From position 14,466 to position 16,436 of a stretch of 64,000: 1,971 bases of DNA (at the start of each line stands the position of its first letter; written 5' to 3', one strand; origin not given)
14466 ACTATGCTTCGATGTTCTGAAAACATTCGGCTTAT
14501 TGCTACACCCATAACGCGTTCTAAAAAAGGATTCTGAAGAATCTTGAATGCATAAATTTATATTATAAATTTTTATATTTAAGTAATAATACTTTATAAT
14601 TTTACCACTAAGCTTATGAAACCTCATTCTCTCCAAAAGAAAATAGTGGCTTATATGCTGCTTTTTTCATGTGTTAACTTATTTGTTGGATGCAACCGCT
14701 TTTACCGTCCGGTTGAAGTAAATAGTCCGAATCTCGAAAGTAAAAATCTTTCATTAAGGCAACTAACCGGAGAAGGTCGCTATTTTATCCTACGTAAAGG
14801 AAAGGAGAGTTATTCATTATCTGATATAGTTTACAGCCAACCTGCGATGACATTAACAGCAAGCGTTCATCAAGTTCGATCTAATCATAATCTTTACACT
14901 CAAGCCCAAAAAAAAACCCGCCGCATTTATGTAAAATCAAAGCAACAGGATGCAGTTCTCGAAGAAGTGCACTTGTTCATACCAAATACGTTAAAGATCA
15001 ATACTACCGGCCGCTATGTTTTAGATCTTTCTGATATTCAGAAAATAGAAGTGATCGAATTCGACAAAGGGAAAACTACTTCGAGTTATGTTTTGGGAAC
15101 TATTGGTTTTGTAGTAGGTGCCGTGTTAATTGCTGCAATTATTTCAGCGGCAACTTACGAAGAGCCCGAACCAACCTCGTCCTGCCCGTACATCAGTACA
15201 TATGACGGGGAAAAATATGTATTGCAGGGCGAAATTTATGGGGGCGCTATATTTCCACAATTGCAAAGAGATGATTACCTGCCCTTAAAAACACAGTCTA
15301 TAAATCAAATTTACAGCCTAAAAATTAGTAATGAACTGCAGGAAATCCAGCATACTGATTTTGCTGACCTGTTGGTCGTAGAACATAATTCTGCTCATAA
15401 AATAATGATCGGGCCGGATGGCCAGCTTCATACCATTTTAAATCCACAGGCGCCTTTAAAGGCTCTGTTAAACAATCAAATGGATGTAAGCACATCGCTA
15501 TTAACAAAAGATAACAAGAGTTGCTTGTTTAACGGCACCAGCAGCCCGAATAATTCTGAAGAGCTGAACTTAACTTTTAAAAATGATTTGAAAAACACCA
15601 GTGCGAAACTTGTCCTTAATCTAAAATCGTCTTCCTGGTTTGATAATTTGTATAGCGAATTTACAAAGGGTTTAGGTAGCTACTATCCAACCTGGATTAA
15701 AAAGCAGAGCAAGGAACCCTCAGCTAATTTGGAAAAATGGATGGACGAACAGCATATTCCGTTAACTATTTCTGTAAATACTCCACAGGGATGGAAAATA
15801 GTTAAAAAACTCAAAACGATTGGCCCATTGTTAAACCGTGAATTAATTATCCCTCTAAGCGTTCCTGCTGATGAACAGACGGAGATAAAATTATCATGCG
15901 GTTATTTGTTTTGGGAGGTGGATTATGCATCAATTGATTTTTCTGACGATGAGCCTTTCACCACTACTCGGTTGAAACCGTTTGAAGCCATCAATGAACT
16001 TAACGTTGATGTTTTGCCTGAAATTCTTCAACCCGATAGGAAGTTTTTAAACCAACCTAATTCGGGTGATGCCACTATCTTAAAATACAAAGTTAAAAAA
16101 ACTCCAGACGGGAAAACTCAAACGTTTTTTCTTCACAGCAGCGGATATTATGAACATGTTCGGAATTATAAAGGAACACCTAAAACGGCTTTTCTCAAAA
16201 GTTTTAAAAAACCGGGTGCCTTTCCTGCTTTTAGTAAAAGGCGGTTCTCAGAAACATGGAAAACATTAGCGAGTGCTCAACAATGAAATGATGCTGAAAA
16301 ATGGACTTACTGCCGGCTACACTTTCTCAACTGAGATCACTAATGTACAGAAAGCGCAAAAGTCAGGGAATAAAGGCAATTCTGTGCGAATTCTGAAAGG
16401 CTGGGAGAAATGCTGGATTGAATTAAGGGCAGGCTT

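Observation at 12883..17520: AT-richer divergent four-gene module: di-iron hydroxylase + KAS III-like enzyme facing a membrane protein + radical SAM enzyme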

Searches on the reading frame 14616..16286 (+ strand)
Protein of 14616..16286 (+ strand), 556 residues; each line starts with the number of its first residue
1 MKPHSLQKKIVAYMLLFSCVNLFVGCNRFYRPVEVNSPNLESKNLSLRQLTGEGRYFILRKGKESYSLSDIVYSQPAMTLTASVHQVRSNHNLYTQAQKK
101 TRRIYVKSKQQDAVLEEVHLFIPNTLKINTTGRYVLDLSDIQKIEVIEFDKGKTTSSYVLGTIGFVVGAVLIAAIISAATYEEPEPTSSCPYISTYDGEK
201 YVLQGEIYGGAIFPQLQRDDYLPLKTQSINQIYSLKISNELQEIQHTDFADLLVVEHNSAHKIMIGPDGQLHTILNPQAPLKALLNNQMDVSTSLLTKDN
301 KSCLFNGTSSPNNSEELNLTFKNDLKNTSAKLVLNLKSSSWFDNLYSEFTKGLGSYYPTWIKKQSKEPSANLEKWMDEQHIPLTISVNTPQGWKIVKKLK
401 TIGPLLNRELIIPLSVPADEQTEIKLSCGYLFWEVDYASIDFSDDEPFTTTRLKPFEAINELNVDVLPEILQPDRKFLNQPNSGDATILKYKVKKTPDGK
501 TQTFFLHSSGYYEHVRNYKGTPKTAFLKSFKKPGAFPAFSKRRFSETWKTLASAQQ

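Call 3: search_protein_families(library=pfam, proteins=[window:14616-16286:+], max_evalue=0.01)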
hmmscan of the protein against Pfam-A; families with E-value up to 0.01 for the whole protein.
window:14616-16286:+ (556 aa): 0 families

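Call 4: search_protein_families(library=ncbifam, proteins=[window:14616-16286:+], max_evalue=0.01)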
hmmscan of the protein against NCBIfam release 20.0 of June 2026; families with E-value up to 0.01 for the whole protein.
window:14616-16286:+ (556 aa): 0 families

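Call 5: find_encoding_contigs(protein=window:14616-16286:+, flank=10000, max_places=6)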
Protein window:14616-16286:+ (556 aa): no gene with exactly this product is on record in the collection.

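Call 7: find_homologous_proteins(query=window:14616-16286:+)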
Query window:14616-16286:+ (556 aa): 381 proteins with E <= 0.001 among 8000 candidates; the best 120 are listed.
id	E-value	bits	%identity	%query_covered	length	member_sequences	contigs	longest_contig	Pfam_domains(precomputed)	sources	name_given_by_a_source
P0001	0.0e+0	1260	100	100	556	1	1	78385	-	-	-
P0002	5.7e-288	974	76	100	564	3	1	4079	-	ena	-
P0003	2.1e-248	844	67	100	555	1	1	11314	-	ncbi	ncbi:MAG: hypothetical protein ABI390_04565 [Daejeonella sp.]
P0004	2.9e-238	810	64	100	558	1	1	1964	-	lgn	-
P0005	8.4e-213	726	57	100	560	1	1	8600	-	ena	-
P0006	8.0e-205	700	55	99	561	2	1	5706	-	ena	-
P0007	9.1e-203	693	54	100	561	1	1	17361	-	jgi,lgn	jgi:hypothetical protein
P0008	1.0e-200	686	54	100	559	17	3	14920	-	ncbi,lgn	-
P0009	1.3e-198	679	54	100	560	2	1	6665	-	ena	-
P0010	1.2e-197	676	53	100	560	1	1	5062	-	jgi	jgi:hypothetical protein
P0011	8.6e-197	673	54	100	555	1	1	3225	-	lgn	-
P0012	1.2e-196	673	54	99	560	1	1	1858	-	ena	-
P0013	1.0e-195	670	52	100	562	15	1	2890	-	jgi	jgi:hypothetical protein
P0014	1.4e-194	666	52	99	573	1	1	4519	-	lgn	-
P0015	2.7e-193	662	52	100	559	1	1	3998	-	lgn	-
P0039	7.5e-176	604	48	100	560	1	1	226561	-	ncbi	ncbi:MAG: hypothetical protein V4717_20155 [Bacteroidota bacterium]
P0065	3.1e-133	464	42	96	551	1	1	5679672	-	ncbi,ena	-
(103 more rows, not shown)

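Call 8: find_encoding_contigs(protein=P0065, flank=8000, max_places=3)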
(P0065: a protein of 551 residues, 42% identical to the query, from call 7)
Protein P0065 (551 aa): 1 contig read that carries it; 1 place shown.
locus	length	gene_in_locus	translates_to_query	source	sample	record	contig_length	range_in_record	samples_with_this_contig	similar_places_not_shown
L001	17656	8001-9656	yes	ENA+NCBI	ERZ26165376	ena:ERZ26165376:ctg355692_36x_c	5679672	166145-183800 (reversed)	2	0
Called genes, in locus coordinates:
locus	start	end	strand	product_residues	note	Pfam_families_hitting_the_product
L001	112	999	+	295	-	PF01613:Flavin_Reduct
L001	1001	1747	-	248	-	PF00072:Response_reg, PF04397:LytTR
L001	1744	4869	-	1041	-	PF07494:Reg_prop (faint), PF07495:Y_Y_Y, PF06580:His_kinase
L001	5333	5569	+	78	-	-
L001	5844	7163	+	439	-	PF00149:Metallophos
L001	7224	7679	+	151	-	-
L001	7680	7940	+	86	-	-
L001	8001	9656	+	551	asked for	-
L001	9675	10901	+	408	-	PF04055:Radical_SAM, PF13353:Fer4_12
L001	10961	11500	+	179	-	PF05685:Uma2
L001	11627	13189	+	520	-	PF01336:tRNA_anti-codon, PF00152:tRNA-synt_2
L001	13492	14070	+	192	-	PF09674:DUF2400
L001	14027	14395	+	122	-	-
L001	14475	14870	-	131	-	-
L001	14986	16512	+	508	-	PF07992:Pyr_redox_2 (faint), PF00890:FAD_binding_2 (faint), PF01266:DAO, PF01494:FAD_binding_3 (weak), PF13738:Pyr_redox_3 (faint), PF13450:NAD_binding_8 (faint), PF00355:Rieske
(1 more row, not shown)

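Call 9: find_encoding_contigs(protein=P0039, flank=8000, max_places=3)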
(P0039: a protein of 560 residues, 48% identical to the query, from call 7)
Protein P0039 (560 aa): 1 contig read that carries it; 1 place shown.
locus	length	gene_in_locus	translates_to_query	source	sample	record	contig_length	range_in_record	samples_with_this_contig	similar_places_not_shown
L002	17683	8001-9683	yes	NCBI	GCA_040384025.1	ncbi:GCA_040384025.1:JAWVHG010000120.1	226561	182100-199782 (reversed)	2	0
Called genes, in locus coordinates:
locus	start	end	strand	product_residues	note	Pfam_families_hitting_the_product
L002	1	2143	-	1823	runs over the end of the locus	PF11974:bMG3, PF01835:MG2, PF17962:bMG6 (faint), PF17972:bMG5, PF07703:A2M_BRD, PF00207:A2M, PF17973:bMG10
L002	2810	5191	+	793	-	PF00912:Transgly, PF00905:Transpeptidase, PF06832:BiPBP_C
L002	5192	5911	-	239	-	PF10988:DUF2807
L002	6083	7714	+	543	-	PF00117:GATase, PF02540:NAD_synthase, PF00958:GMP_synt_C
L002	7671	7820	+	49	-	-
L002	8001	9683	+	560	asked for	-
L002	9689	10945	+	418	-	PF04055:Radical_SAM, PF13353:Fer4_12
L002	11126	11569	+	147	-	PF02518:HATPase_c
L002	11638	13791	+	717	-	PF06739:SBBP, PF13585:CHU_C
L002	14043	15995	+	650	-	PF13424:TPR_12, PF00515:TPR_1 (faint), PF07719:TPR_2 (faint), PF00512:HisKA (weak), PF02518:HATPase_c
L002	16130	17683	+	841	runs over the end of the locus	PF17874:TPR_MalT, PF13424:TPR_12, PF17874:TPR_MalT (weak), PF01590:GAF, PF13185:GAF_2, PF13492:GAF_3, PF00512:HisKA (weak), PF02518:HATPase_c, +4 more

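Call 10: find_encoding_contigs(protein=P0003, flank=8000, max_places=3)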
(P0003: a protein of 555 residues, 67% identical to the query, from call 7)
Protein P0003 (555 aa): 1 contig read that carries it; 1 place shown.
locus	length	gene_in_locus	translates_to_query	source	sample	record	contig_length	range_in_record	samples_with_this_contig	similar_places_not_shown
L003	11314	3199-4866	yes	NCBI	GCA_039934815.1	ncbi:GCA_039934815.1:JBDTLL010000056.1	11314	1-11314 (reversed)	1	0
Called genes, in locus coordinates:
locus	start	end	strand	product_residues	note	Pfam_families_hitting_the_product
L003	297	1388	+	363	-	PF01676:Metalloenzyme (weak)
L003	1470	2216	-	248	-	PF04116:FA_hydroxylase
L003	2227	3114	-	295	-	PF08545:ACP_syn_III (faint), PF08541:ACP_syn_III_C (weak)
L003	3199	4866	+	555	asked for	-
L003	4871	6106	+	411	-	PF04055:Radical_SAM, PF13353:Fer4_12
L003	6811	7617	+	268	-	PF06724:DUF1206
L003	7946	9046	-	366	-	PF01926:MMR_HSR1, PF02421:FeoB_N, PF06071:YchF-GTPase_C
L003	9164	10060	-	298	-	PF00491:Arginase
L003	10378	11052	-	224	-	PF05099:TerB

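Call 12: find_related_loci(query=A1, collection=genome_contigs, flank=6000)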
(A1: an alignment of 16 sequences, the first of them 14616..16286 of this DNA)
Query A1 (556 aa) in genome_contigs; peptide patterns used: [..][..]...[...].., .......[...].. (x = any residue, [..] = any of these).
436 stretches matched a pattern; 391 encode a relative of the query (tblastn E <= 1e-3); the best 80 are kept; 80 distinct loci.
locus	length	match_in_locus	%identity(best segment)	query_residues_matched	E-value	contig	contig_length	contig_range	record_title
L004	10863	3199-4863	67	1-556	0e+0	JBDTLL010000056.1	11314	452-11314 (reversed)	MAG: Daejeonella sp. isolate cluster3_bin.10 NODE_25411_length_11314_cov_10.653166, whole genome shotgun sequence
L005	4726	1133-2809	54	1-556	0e+0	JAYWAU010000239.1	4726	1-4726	MAG: Ferruginibacter sp. isolate GL93_DN_metabat_44_sub GL93_DN_metabat_44_sub_238, whole genome shotgun sequence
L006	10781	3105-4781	54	1-556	0e+0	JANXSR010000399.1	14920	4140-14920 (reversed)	MAG: Ferruginibacter sp. isolate 337R_metabat_51 337R_k141_1465799, whole genome shotgun sequence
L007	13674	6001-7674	54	1-555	0e+0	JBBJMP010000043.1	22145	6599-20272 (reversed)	MAG: Chitinophagaceae bacterium isolate RUP_SRG_29 NODE_3085_length_22145_cov_15.719104, whole genome shotgun sequence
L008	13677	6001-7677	48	1-555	0e+0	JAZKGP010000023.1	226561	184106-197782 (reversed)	MAG: Bacteroidota bacterium isolate DC_RB_04_SPN110320-bin056 DCRB04SPN_B056_0_000000000023, whole genome shotgun sequen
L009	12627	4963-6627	48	1-551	0e+0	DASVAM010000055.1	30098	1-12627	MAG TPA_asm: Chitinophagaceae bacterium isolate SMAG_U1952 k141_1580457, whole genome shotgun sequence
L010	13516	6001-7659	48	7-555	2e-174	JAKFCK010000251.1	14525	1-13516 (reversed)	MAG: Chitinophagaceae bacterium isolate LC019 contig-124_5640, whole genome shotgun sequence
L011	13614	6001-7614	47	1-546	1e-173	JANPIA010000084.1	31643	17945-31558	MAG: Segetibacter sp. isolate VAR_62_metabat.48 VAR_62_k141_1139851, whole genome shotgun sequence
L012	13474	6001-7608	45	1-546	5e-161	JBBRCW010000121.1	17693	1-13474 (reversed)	MAG: Chitinophagales bacterium isolate Co_metawrap_2420 Cmw_2420_k141_21889492_length_17693_cov_11.0000, whole genome sh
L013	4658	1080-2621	45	26-544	2e-150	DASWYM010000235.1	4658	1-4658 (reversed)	MAG TPA_asm: Chitinophagaceae bacterium isolate SMAG_U3711 k141_200849, whole genome shotgun sequence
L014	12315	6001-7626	44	7-556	5e-141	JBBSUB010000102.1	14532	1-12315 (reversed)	MAG: Chitinophagales bacterium isolate SVL2_sbin.35 SVL2_sbin.35_k141_432492_length_14532_cov_19.3164, whole genome shot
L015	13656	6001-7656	42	6-554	5e-140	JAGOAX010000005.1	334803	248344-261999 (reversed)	MAG: Ferruginibacter sp. isolate Go_SlAct_bin_317 Go_SlAct_26_length_334803_cov_16.701347, whole genome shotgun sequence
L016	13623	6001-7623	42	4-546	2e-139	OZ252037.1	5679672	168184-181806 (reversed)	MAG: Flavisolibacter sp. isolate 76ae5774-17f9-4149-863b-b63760e08cf3 genome assembly, chromosome: 1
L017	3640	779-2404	42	9-550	3e-144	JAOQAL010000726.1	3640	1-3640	MAG: Chitinophagaceae bacterium isolate RYN_281 scaffold_1143360, whole genome shotgun sequence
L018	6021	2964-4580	42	19-555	2e-139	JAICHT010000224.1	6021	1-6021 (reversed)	MAG: Chitinophagaceae bacterium isolate GZL_FP_2_bin.29 k141_5473512_length_6021_cov_9.9978, whole genome shotgun sequen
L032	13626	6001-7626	41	10-553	2e-130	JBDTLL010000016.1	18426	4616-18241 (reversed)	MAG: Daejeonella sp. isolate cluster3_bin.10 NODE_11005_length_18426_cov_11.940940, whole genome shotgun sequence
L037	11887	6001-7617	41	17-554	8e-129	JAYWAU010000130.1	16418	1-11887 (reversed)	MAG: Ferruginibacter sp. isolate GL93_DN_metabat_44_sub GL93_DN_metabat_44_sub_129, whole genome shotgun sequence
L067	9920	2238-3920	53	1-556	0e+0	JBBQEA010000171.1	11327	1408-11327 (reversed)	MAG: Chitinophagales bacterium isolate Co_metawrap_1129 Cmw_1129_k141_4780144_length_11327_cov_14.9900, whole genome sho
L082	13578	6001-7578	37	11-544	8e-112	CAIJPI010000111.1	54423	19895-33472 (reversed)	MAG: uncultured Bacteroidales bacterium isolate Ja1-D5_bin-349 genome assembly, contig: bin-349:111/354, whole genome sh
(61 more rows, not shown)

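Call 23: predict_structure(alignment_id=A1)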
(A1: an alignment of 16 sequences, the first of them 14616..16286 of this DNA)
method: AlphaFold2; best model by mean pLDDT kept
length: 556 residues; sequences in the alignment: 16
mean_pLDDT: 83.0   pTM: 0.64
mean pLDDT of the five models: 83.0, 79.6, 77.9, 77.8, 76.4
residues with pLDDT >= 90: 206; 70-90: 255; 50-70: 82; < 50: 13
segments of 3 or more residues with pLDDT < 50: 1-4, 180-188
pLDDT, mean of each block of 10 residues (from residue 1): 52 69 65 83 86 88 87 84 86 63 59 80 85 87 86 70 64 59 47 89 83 83 90 89 75 93 92 95 93 84 77 91 94 91 86 90 89 91 95 93 80 93 96 92 94 92 85 66 84 91 91 81 91 92 84 70
secondary structure, 60 per line:
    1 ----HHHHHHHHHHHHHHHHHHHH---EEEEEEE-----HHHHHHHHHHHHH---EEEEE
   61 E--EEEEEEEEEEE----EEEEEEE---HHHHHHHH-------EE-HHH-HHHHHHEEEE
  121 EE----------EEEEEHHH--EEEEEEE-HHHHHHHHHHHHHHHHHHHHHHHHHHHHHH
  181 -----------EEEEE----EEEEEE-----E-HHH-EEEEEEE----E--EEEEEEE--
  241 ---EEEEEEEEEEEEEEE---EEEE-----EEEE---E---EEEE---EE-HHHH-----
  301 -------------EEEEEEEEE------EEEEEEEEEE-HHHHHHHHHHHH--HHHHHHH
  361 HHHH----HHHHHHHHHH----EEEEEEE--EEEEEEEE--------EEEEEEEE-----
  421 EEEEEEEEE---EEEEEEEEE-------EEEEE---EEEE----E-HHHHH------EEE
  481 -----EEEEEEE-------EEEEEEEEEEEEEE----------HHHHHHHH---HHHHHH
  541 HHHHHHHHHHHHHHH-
elements in order: H5-24 E28-34 H40-52 E56-61 E64-74 E79-85 H89-96 H111-116 E117-122 E133-137 E143-149 H151-180 E192-196 E201-206 E218-224 E232-238 E244-258 E262-265 E271-274 E282-285 H292-295 E314-322 E329-338 H340-351 H354-364 H369-378 E383-389 E392-399 E408-415 E421-429 E433-441 E449-453 E457-460 H467-471 E478-480 E486-492 E500-513 H524-531 H535-555

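Call 27: fold_search(model_id=the predicted structure, library=pdb)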
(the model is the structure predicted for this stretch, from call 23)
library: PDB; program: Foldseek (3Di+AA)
matches with E <= 10: 1530; with E <= 0.001: 8
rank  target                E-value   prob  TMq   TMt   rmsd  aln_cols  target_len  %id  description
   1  8a1a_A                2.7e-04  0.96  0.14  0.07  20.8       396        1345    8  Structure of a leucinostatin derivative determined by host lattice display : L1F11V1 construct (released 2022-12-07)
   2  8a19_A                3.0e-04  0.96  0.14  0.07  20.9       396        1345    8  Structure of a leucinostatin derivative determined by host lattice display : L1E4V1 construct (released 2022-12-07)
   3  2zxq                  4.5e-04  0.94  0.14  0.07  20.8       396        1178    8  Crystal structure of endo-alpha-N-acetylgalactosaminidase from Bifidobacterium longum (EngBF) (released 2009-06-16)
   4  6qfk_A                6.6e-04  0.92  0.14  0.07  20.8       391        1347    9  EngBF DARPin Fusion 4b G10 (released 2019-11-06)
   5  4qaw_C                8.1e-04  0.98  0.16  0.17  20.1       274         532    8  Structure of modular Xyn30D from Paenibacillus barcinonensis (released 2014-10-08)
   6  6sh9_B                9.0e-04  0.91  0.14  0.07  20.6       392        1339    9  EngBF DARPin Fusion 4b D12 (released 2019-11-06)
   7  1wce_D                9.0e-04  0.16  0.09  0.11  26.0       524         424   10  Crystal structure of the T13 IBDV viral particle reveals a missing link in icosahedral viruses evolution (released 2005-04-06)
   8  7kmp                  1.0e-03  0.60  0.13  0.09  14.7       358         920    8  Crystal structure of the GH31 alpha-xylosidase (Xac1773) from Xanthomonas citri (released 2021-05-26)
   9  7vrn_I                1.2e-03  0.23  0.10  0.13  24.1       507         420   10  Structure of infectious bursal disease virus Gt strain (released 2022-03-30)
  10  1wce_A                1.3e-03  0.15  0.09  0.11  26.0       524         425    9  Crystal structure of the T13 IBDV viral particle reveals a missing link in icosahedral viruses evolution (released 2005-04-06)
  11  1wce_G                1.3e-03  0.15  0.09  0.11  25.9       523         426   10  Crystal structure of the T13 IBDV viral particle reveals a missing link in icosahedral viruses evolution (released 2005-04-06)
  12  6qfo                  1.4e-03  0.80  0.14  0.06  21.4       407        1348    8  EngBF DARPin Fusion 9b 3G124 (released 2019-11-06)
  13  4qaw_D                1.9e-03  0.98  0.16  0.17  20.0       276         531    8  Structure of modular Xyn30D from Paenibacillus barcinonensis (released 2014-10-08)
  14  4qaw_E                2.0e-03  0.96  0.16  0.17  20.1       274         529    8  Structure of modular Xyn30D from Paenibacillus barcinonensis (released 2014-10-08)
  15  1wce_J                2.0e-03  0.13  0.09  0.11  25.7       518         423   10  Crystal structure of the T13 IBDV viral particle reveals a missing link in icosahedral viruses evolution (released 2005-04-06)
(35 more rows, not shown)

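Call 49: search_protein_families(library=pfam, alignment_id=A1, max_evalue=1)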
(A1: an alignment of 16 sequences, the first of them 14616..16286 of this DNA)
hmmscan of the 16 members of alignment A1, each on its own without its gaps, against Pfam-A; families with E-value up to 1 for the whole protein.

A. member 1, window:14616-16286:+ (556 aa): 0 families

B. families by the number of members that match (of 16 scanned): 8 families
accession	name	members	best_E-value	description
PF21956.1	DUF6922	6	0.087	Family of unknown function (DUF6922)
PF06198.16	DUF999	1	0.021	Protein of unknown function (DUF999)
PF09624.15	DUF2393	1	0.028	Protein of unknown function (DUF2393)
PF04667.22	Endosulfine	1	0.069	cAMP-regulated phosphoprotein/endosulfine conserved region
PF23415.1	MAPB1_N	1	0.12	Microtubule-associated protein 1B N-terminal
PF22415.1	PSV_ORF131-like_dom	1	0.14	PSV_Hypothetical protein ORF131-like domain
PF17226.7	MTA_R1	1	0.15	MTA R1 domain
PF12527.13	DUF3727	1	0.18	Protein of unknown function (DUF3727)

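Call 61: search_protein_families(library=pfam, proteins=[L014:5323-5919:+, L082:5400-5741:+], max_evalue=0.01)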
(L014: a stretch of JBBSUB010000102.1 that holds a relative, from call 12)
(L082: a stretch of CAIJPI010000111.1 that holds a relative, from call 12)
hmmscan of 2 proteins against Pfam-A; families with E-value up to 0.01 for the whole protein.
L014:5323-5919:+ (198 aa): 2 families
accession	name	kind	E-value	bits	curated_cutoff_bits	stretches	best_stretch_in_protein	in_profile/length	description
PF13568.12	OMP_b-brl_2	-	3.5e-09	37.4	27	1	29-174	10-172/175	Outer membrane protein beta-barrel domain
PF13505.12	OMP_b-brl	-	0.0001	23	28.7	1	16-198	8-175/175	Outer membrane protein beta-barrel domain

L082:5400-5741:+ (114 aa): 0 families

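Call 69: search_protein_families(library=padloc, proteins=[window:14616-16286:+], max_evalue=0.001)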
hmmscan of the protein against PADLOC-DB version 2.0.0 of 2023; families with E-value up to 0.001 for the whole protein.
window:14616-16286:+ (556 aa): 0 families

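Call 81: search_protein_representatives(alignment_id=A1)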
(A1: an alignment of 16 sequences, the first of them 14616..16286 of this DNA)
Query: 16 sequences, 552 profile positions. Proteins with E-value up to 0.001 (for the whole library): 3620; up to 1e-10: 2375; up to 1e-30: 1050. The best 150 are listed.
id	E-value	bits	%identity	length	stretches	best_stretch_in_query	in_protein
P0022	1.0e-239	813.2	-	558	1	1-547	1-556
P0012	4.9e-238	807.7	-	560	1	1-550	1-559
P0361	4.5e-227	771.5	-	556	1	7-547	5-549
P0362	1.4e-205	700.6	-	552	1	6-546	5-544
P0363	1.3e-203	694.1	-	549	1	12-548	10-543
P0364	1.2e-190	651.3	-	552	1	14-549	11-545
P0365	3.6e-187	639.8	-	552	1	4-545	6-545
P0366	3.2e-184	630.1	-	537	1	1-544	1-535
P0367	4.4e-183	626.3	-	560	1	12-546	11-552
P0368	3.3e-181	620.1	-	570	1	9-546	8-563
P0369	1.5e-177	608.0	-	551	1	9-546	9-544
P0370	1.9e-177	607.7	-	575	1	3-549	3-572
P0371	4.1e-177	606.6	-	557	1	18-546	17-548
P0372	5.8e-175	599.5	-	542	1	11-542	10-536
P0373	1.9e-173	594.5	-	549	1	10-544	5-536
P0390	3.6e-145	501.2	-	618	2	50-544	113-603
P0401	2.1e-142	492.0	-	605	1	48-546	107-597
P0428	3.0e-130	451.9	-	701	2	43-545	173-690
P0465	6.5e-117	407.9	-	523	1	103-545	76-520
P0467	1.4e-116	406.8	-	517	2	116-543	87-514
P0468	4.6e-116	405.1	-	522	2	113-548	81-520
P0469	6.6e-116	404.6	-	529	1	131-546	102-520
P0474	6.1e-115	401.4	-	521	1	132-546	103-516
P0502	1.2e-109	383.9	-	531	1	118-545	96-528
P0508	2.9e-108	379.4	-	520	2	133-543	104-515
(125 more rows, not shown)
